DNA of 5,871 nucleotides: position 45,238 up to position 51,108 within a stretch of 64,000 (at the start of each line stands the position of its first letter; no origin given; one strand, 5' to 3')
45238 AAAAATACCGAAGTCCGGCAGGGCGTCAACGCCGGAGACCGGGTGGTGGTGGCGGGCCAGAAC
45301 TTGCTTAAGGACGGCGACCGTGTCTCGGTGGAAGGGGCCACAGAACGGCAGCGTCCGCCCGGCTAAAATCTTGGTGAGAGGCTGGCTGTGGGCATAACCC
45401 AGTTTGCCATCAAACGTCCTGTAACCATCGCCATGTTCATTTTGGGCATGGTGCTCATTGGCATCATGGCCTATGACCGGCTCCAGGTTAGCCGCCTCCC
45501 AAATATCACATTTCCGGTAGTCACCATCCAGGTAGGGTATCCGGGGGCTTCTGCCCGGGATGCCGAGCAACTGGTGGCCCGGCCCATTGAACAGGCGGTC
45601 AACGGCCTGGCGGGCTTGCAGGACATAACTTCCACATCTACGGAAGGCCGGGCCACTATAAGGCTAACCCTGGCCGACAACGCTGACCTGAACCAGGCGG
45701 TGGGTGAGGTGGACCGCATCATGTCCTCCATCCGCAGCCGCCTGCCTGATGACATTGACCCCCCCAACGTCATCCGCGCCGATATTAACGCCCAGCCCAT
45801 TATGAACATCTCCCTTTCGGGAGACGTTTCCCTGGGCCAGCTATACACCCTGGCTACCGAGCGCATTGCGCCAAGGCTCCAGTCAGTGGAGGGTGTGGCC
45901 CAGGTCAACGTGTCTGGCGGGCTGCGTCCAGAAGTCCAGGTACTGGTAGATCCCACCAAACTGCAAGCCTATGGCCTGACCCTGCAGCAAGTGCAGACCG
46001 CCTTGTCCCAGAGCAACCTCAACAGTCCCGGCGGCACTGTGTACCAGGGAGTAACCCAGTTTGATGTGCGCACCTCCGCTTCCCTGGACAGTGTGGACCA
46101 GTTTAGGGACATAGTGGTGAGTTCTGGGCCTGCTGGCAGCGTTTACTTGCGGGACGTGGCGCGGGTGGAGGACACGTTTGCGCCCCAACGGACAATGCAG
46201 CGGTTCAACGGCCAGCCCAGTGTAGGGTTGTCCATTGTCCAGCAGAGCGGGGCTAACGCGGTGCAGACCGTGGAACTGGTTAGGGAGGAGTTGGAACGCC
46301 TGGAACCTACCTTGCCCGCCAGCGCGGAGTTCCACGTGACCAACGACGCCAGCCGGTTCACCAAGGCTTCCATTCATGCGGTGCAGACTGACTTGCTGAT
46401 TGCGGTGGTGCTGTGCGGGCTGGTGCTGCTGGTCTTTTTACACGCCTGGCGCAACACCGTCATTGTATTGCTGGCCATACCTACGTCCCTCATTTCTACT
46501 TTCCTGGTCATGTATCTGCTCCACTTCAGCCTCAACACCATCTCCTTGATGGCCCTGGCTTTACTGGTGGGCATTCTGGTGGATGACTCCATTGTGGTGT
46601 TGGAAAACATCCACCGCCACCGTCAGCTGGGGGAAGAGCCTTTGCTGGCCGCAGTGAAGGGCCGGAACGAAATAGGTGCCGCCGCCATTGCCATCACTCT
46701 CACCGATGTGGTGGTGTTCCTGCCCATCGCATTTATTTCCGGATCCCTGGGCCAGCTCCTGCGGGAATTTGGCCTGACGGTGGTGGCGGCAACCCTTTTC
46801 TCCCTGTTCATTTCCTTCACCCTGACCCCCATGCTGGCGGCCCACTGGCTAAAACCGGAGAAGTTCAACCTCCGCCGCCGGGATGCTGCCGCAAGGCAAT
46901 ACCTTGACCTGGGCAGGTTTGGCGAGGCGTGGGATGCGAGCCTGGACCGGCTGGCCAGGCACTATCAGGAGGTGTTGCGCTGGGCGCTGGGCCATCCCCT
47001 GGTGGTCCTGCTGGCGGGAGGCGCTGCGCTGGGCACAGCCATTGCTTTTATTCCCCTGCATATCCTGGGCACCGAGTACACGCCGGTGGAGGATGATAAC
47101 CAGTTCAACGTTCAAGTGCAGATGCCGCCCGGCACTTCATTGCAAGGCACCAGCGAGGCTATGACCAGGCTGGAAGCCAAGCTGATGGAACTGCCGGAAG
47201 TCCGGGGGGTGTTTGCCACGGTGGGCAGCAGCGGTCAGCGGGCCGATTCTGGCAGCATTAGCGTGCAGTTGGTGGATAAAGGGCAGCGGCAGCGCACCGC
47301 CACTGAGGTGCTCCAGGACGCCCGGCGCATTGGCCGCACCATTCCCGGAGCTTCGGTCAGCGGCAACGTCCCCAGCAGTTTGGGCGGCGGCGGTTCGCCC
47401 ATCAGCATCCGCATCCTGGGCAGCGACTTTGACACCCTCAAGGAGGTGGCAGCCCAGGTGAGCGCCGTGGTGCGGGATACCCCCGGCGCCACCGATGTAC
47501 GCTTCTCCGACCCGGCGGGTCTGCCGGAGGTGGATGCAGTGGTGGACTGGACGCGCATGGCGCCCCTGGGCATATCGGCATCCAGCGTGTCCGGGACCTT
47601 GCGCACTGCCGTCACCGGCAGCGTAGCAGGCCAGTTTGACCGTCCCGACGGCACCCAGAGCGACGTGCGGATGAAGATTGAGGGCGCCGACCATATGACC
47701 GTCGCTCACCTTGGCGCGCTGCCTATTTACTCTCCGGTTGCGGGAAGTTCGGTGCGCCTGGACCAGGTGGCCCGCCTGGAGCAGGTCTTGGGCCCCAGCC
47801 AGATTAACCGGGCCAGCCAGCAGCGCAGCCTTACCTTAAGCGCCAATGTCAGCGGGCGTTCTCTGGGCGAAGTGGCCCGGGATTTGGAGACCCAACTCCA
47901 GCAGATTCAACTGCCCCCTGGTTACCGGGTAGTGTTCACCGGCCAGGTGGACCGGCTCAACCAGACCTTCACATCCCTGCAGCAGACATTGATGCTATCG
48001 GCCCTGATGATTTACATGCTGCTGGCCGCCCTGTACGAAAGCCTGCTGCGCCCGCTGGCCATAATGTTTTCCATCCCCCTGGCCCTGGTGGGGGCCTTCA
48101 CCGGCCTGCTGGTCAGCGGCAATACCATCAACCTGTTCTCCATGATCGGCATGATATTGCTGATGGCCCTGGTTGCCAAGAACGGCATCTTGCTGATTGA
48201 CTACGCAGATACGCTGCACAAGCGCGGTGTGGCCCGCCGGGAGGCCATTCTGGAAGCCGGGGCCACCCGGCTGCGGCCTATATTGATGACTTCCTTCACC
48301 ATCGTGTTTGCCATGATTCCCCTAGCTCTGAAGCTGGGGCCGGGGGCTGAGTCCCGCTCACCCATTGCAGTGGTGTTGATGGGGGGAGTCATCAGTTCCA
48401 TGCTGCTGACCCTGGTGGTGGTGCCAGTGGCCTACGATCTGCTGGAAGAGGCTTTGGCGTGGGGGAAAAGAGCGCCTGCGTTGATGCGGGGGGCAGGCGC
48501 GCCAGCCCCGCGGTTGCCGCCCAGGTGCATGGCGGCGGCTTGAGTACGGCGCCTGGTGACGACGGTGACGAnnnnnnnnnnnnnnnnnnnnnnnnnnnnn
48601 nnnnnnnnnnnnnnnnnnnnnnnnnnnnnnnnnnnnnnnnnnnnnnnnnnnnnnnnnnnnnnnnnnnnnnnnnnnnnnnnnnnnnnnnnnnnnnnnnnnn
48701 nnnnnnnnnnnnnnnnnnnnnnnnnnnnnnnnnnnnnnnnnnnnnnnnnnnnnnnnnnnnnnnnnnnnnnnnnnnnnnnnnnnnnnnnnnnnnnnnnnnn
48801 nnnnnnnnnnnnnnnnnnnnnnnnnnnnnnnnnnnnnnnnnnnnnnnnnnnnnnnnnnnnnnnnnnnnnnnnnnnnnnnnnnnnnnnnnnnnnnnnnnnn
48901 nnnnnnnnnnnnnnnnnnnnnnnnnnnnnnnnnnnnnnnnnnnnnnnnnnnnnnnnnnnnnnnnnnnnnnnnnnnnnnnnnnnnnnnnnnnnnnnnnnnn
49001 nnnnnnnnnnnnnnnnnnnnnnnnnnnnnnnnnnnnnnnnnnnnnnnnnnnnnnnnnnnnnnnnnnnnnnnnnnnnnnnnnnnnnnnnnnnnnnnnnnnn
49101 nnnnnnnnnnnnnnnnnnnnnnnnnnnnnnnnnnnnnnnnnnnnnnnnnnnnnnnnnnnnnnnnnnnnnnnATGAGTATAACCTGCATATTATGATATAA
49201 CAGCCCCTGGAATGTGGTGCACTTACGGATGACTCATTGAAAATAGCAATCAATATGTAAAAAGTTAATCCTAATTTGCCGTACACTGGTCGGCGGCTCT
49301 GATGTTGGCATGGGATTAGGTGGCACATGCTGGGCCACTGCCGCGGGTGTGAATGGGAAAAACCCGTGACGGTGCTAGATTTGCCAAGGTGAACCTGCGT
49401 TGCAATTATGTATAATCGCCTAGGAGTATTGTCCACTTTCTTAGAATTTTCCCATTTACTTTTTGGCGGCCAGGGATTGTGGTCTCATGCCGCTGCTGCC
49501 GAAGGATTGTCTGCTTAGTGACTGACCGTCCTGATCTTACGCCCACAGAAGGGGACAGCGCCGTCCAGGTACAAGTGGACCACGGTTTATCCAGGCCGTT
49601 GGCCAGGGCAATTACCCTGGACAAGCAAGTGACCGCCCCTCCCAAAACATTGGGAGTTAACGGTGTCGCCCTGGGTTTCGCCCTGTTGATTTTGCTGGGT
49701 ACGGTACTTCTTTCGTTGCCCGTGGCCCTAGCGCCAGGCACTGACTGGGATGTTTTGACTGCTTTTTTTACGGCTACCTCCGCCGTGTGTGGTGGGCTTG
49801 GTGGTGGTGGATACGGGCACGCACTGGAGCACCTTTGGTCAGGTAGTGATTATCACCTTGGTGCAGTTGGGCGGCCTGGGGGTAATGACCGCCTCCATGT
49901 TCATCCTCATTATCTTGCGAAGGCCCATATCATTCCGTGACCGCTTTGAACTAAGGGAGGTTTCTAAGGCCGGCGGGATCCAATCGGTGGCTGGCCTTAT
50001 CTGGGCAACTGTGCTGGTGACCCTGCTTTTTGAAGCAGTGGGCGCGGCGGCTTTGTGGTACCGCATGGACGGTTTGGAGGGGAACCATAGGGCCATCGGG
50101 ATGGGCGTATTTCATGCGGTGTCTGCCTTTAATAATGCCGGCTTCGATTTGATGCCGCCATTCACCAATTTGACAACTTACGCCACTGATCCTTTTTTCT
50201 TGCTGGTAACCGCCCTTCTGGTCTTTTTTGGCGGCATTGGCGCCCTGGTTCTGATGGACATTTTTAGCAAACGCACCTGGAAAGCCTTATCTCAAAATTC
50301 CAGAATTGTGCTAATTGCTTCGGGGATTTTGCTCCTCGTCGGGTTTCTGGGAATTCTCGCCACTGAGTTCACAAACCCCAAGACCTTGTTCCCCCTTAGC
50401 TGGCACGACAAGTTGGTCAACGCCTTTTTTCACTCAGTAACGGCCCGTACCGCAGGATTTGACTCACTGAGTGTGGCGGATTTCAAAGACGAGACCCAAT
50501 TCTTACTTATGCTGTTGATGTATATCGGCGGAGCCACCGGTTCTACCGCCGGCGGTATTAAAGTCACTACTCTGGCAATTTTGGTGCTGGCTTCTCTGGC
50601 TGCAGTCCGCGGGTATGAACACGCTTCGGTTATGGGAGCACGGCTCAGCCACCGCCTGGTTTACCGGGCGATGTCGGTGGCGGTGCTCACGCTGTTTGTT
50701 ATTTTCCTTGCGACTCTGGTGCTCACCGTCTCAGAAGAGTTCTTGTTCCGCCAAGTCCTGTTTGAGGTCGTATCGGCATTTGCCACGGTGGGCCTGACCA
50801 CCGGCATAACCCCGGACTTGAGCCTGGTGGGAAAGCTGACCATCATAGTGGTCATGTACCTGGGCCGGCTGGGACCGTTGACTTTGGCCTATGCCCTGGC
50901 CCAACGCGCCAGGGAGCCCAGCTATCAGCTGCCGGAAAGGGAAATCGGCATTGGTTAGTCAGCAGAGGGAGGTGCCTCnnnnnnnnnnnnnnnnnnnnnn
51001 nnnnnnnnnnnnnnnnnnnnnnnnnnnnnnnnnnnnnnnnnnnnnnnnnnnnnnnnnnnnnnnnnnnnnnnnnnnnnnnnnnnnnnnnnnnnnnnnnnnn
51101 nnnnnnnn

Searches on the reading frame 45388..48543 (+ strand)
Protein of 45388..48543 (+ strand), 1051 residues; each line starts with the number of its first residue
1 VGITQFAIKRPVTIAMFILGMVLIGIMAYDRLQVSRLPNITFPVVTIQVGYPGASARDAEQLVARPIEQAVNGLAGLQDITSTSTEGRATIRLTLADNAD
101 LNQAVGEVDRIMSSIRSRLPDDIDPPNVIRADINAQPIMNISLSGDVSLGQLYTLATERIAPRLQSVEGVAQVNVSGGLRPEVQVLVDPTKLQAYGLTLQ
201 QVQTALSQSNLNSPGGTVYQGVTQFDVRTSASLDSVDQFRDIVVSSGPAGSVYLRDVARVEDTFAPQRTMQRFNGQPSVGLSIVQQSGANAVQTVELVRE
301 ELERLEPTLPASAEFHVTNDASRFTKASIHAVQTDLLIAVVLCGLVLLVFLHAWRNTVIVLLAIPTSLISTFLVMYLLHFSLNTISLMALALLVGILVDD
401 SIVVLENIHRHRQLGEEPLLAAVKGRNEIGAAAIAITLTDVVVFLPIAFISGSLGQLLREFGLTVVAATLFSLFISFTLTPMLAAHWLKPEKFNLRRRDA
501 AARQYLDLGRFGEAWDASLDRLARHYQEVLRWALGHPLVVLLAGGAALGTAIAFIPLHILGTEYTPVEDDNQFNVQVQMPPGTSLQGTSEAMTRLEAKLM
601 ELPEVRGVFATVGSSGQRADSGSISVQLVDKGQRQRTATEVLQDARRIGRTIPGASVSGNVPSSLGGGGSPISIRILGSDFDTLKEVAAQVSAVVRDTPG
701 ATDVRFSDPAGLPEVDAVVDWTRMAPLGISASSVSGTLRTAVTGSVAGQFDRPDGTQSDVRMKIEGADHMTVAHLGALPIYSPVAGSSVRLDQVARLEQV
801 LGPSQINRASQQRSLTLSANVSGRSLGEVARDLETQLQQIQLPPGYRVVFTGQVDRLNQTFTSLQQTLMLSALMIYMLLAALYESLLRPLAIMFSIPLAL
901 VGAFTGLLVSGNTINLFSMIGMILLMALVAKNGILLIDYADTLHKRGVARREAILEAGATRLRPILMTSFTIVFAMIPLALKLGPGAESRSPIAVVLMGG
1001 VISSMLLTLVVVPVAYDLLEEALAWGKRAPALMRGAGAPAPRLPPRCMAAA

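Call 27: search_protein_families(library=pfam, proteins=[window:45388-48543:+], max_evalue=0.0001)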
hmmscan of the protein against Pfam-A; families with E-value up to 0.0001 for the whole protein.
window:45388-48543:+ (1051 aa): 2 families
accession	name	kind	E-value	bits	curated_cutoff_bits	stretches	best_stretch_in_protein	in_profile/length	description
PF00873.25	ACR_tran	-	2.4e-268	893.4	28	1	3-1019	1-1020/1021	AcrB/AcrD/AcrF family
PF03176.21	MMPL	-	1.7e-11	44.1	20.5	2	287-488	99-303/333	MMPL family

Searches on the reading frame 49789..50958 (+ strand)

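Call 44: search_protein_families(library=pfam, proteins=[window:49789-50958:+], max_evalue=0.00001)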
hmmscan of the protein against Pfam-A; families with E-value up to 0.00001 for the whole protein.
window:49789-50958:+ (389 aa): 1 family
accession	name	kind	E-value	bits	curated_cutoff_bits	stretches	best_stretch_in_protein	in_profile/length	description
PF02386.22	TrkH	-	2.9e-52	178.2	27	1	3-369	78-489/502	Cation transport protein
